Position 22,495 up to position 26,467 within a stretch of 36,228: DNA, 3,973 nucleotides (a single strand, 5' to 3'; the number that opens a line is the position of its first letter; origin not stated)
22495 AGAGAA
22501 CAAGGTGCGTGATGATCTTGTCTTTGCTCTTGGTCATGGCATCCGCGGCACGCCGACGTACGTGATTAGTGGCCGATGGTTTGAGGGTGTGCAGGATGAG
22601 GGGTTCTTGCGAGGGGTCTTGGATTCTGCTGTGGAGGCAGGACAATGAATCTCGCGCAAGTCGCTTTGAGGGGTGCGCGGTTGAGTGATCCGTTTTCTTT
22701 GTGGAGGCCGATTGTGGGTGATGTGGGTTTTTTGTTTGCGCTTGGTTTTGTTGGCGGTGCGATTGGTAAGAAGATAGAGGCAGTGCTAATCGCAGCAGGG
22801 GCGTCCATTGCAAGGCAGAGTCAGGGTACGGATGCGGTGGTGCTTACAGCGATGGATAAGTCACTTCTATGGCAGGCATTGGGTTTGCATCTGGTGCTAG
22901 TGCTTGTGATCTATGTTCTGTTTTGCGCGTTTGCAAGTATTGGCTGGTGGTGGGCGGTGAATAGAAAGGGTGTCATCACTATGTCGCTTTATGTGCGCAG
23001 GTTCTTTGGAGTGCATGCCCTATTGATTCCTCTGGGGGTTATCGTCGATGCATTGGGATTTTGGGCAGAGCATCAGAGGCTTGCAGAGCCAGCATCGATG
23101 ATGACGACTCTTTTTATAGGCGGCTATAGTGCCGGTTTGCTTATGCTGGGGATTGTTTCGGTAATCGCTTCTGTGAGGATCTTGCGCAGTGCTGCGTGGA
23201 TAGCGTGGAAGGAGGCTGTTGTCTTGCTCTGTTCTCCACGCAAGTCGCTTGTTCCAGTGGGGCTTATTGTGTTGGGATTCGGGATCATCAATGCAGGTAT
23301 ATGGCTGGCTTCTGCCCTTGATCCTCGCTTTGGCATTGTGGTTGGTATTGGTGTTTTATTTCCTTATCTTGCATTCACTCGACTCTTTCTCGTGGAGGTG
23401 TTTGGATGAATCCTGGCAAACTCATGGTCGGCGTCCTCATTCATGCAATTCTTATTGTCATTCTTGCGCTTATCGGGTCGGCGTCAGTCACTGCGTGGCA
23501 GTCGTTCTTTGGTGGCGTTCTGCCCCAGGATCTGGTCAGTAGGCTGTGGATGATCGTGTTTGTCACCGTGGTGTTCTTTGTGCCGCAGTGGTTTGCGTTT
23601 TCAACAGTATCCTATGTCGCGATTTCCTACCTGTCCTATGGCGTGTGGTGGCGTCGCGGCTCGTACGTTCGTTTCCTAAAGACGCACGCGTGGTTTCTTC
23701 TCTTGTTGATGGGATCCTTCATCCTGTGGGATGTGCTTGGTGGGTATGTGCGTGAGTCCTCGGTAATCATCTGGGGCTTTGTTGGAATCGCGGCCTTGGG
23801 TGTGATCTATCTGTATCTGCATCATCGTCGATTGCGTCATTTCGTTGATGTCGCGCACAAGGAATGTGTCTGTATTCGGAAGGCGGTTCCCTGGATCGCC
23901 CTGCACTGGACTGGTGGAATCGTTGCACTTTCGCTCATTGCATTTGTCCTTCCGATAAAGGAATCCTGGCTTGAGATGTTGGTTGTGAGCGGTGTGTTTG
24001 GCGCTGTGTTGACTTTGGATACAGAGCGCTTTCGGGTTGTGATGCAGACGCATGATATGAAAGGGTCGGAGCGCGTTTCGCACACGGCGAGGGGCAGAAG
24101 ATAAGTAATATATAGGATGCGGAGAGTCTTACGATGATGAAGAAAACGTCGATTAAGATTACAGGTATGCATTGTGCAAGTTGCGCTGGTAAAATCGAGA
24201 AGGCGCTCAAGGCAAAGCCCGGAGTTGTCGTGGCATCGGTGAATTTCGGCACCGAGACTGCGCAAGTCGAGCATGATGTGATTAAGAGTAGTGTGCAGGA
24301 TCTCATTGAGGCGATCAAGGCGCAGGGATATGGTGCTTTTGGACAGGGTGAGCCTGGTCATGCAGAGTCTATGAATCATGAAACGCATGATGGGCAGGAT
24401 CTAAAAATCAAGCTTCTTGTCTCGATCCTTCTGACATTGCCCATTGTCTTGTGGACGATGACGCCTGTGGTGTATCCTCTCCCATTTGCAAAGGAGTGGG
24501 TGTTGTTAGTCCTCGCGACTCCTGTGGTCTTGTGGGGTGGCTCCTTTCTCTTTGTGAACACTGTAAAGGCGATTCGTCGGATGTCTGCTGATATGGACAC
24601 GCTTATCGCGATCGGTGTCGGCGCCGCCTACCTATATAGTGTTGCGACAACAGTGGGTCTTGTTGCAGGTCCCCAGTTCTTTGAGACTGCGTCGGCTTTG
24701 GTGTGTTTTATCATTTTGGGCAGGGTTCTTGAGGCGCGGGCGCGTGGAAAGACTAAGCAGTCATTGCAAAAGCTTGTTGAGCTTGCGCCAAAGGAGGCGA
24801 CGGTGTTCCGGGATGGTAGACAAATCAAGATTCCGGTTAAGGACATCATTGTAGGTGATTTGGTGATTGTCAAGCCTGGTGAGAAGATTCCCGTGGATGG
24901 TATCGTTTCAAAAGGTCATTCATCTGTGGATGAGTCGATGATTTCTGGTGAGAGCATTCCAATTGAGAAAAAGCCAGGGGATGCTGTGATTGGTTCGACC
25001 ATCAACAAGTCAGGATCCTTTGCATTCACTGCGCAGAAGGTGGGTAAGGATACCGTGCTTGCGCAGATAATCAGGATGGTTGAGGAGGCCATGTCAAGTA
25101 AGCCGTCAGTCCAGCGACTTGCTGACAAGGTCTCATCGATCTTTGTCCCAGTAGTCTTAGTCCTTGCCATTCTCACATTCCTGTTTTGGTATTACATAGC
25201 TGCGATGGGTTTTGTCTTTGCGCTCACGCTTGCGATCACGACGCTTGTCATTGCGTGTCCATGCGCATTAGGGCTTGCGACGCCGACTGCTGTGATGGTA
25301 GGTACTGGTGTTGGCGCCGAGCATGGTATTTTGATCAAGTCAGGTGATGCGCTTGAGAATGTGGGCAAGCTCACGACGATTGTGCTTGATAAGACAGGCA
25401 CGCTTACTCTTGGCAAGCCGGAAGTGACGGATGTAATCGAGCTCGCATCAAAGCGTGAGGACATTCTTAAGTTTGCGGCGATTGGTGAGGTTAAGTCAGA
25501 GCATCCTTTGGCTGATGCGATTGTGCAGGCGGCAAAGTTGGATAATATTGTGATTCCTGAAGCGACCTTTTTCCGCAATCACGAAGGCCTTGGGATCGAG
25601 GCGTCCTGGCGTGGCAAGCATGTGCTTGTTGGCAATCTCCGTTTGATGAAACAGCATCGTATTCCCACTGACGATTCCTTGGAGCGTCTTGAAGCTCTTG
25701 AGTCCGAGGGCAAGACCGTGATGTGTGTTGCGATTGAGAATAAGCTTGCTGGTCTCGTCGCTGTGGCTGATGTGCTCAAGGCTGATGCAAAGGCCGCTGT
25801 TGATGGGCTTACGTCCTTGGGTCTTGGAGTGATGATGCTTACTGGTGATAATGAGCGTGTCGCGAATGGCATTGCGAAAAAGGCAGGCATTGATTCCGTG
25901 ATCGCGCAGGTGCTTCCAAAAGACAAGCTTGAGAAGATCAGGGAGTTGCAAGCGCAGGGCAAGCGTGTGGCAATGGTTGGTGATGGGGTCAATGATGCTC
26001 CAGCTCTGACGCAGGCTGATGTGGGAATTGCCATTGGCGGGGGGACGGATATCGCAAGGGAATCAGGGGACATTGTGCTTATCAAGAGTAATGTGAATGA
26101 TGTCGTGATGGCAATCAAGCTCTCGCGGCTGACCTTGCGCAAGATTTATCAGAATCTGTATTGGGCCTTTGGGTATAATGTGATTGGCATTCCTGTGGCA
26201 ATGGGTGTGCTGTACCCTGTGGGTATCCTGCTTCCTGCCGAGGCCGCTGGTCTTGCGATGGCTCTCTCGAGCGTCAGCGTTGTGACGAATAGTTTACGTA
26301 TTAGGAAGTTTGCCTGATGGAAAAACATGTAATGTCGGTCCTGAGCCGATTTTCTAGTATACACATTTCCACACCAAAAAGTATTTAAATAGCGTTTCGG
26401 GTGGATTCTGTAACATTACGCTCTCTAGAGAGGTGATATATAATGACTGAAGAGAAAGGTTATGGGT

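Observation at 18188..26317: Extracytoplasmic thiol-redox module fused to copper export (ccdA plus an eight-gene operon), a possible archaeal analogue of Scs/CopA copper-stress systems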

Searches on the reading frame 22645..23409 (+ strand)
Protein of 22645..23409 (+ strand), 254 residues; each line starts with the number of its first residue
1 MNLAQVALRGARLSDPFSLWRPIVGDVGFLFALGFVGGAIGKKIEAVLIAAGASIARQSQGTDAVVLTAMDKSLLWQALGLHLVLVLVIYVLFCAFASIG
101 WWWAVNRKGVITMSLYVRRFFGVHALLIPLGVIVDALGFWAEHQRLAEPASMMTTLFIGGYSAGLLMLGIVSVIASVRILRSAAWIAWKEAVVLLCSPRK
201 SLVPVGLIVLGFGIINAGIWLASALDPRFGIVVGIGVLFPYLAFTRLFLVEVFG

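Call 3: search_protein_families(library=pfam, proteins=[window:22645-23409:+], max_evalue=0.1)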
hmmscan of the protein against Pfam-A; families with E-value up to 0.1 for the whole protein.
window:22645-23409:+ (254 aa): 0 families

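Call 6: search_protein_families(library=ncbifam, proteins=[window:22645-23409:+], max_evalue=0.1)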
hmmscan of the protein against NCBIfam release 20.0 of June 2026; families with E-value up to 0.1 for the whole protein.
window:22645-23409:+ (254 aa): 0 families

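Call 30: find_homologous_proteins(query=window:22645-23409:+, max_evalue=0.001)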
Query window:22645-23409:+ (254 aa): 1 proteins with E <= 0.001 among 8000 candidates.
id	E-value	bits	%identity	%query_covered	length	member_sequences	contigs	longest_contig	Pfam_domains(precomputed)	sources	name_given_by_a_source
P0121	7.2e-155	532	100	100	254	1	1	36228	-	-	-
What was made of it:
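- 22645..23409 (+): p7: a polytopic membrane protein found only in this lineage. Its start overlaps the p6 stop (ATGA). The word-indexed search of 5.8e9 proteins found only the protein itself (call 30).
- Tried and rejected: The word-indexed search returned only the query (call 30).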

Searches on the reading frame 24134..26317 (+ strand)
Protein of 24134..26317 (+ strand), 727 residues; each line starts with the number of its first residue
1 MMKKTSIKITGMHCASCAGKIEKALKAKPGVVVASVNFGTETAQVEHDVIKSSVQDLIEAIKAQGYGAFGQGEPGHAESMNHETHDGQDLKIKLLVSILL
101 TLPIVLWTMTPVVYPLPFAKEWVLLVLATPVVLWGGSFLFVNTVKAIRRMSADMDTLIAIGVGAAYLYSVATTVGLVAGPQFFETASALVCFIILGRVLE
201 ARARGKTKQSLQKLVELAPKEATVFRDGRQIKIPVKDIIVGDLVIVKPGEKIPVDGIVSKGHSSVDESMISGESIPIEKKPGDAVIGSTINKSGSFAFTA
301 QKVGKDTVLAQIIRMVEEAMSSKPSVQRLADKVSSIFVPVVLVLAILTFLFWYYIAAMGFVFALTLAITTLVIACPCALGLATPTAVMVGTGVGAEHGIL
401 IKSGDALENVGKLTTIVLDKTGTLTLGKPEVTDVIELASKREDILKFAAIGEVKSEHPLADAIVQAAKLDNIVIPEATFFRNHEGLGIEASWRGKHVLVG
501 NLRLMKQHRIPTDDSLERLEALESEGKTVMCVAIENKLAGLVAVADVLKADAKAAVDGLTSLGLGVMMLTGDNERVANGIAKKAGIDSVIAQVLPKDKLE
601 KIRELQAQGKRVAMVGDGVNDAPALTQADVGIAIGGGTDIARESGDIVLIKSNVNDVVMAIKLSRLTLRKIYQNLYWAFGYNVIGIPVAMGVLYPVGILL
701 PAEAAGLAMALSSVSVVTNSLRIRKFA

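Call 3: search_protein_families(library=pfam, proteins=[window:24134-26317:+], max_evalue=0.1)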
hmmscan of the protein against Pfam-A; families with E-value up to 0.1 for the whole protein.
window:24134-26317:+ (727 aa): 6 families
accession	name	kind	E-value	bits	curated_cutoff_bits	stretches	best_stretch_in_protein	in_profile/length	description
PF00122.25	E1-E2_ATPase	-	8.5e-57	192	28.1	1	216-396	1-180/181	E1-E2 ATPase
PF00702.32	Hydrolase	-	1.5e-35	123.8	26.4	1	414-629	2-191/191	haloacid dehalogenase-like hydrolase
PF00403.32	HMA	-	1.2e-14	54.8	24.8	1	7-66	2-61/62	Heavy-metal-associated domain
PF08282.18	Hydrolase_3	-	0.00063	20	20.9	1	603-658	197-252/255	haloacid dehalogenase-like hydrolase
PF12710.13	HAD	-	0.0038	18.1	27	1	487-625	26-188/189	haloacid dehalogenase-like hydrolase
PF05055.17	DUF677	-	0.057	12.8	29.1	1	6-62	219-274/336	Protein of unknown function (DUF677)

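Call 6: search_protein_families(library=ncbifam, proteins=[window:24134-26317:+], max_evalue=0.1)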
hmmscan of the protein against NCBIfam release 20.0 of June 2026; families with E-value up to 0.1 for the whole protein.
window:24134-26317:+ (727 aa): 38 families (the best 25 are shown)
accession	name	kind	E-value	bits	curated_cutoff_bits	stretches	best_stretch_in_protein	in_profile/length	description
TIGR01525.1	ATPase-IB_hvy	subfamily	9.2e-191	635.5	346.25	1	154-722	1-559/560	heavy metal translocating P-type ATPase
NF007952.0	PRK10671.1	equivalog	7.9e-189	629.7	1316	1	6-726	106-834/838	copper-exporting P-type ATPase CopA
TIGR01511.1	ATPase-IB1_Cu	subfamily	3.7e-186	620.2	397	1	136-724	2-542/542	copper-translocating P-type ATPase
NF008262.1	PRK11033.1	equivalog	8.2e-130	434.5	1005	1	3-685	41-695/731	zinc/cadmium/mercury/lead-transporting ATPase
TIGR01512.1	ATPase-IB2_Cd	subfamily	1.1e-124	416.9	313.5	2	172-469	8-285/494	cadmium family heavy metal-translocating P-type ATPase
NF033775.1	P_type_ZntA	exception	1.5e-117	393.8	1240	1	4-723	49-728/732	Zn(II)/Cd(II)/Pb(II) translocating P-type ATPase ZntA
TIGR01494.1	ATPase_P-type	subfamily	2.4e-99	332.9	62.3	1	190-693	3-464/478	HAD-IC family P-type ATPase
TIGR01497.1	kdpB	equivalog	7.2e-61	206.1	527.9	1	167-663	47-562/675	potassium-transporting ATPase subunit KdpB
TIGR01647.1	ATPase-IIIA_H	equivalog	8.2e-60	202.8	615.5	2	211-590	83-485/755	plasma-membrane proton-efflux P-type ATPase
NF010609.0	PRK14010.1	equivalog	8.8e-53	179.5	1323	1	195-661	78-555/673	K(+)-transporting ATPase subunit B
TIGR01517.1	ATPase-IIB_Ca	equivalog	1e-48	166.2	507.05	3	182-444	118-391/882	calcium-translocating P-type ATPase, PMCA-type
TIGR01522.1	ATPase-IIA2_Ca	equivalog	3.8e-36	124.2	798.3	3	588-663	566-642/854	calcium-transporting P-type ATPase, PMR1-type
TIGR01116.1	ATPase-IIA1_Ca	equivalog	5.4e-34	117.4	703.4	2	537-675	456-605/799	calcium-translocating P-type ATPase, SERCA-type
TIGR01657.1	P-ATPase-V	hypoth_equivalog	3.2e-32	111.1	618.25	2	181-442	191-477/1055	ATP13A2 family polyamine export P-type ATPase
TIGR01106.1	ATPase-IIC_X-K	subfamily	4.9e-32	110.8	946.1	3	143-431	63-362/997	Na,H/K antiporter P-type ATPase subunit alpha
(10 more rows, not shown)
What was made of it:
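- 24134..26317 (+): CopA, a P1B-1 Cu(I)-exporting ATPase with an N-terminal HMA domain (GMHCASC) and the CPC, YN and MALSS motifs. E1-E2_ATPase, Hydrolase and HMA domains are present (calls 3, 6).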

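Call 57: find_related_loci(query=window:24134-26314:+, collection=metagenome_contigs, flank=8000)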
Query window:24134-26314:+ (727 aa) in metagenome_contigs; peptide patterns used: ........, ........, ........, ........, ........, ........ (x = any residue, [..] = any of these).
42 stretches matched a pattern; 4 encode a relative of the query (tblastn E <= 1e-3); 4 distinct loci.
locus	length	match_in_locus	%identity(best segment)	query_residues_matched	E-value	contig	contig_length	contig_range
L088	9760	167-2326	36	7-724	5e-128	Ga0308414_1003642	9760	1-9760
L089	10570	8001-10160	36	7-724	1e-127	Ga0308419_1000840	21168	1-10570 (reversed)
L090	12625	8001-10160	37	7-724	8e-127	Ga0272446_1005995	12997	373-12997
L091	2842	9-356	37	601-710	3e-14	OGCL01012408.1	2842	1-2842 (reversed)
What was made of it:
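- Tried and rejected: It returned only 4 distant loci (36-37% identity, call 57) and was not informative.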
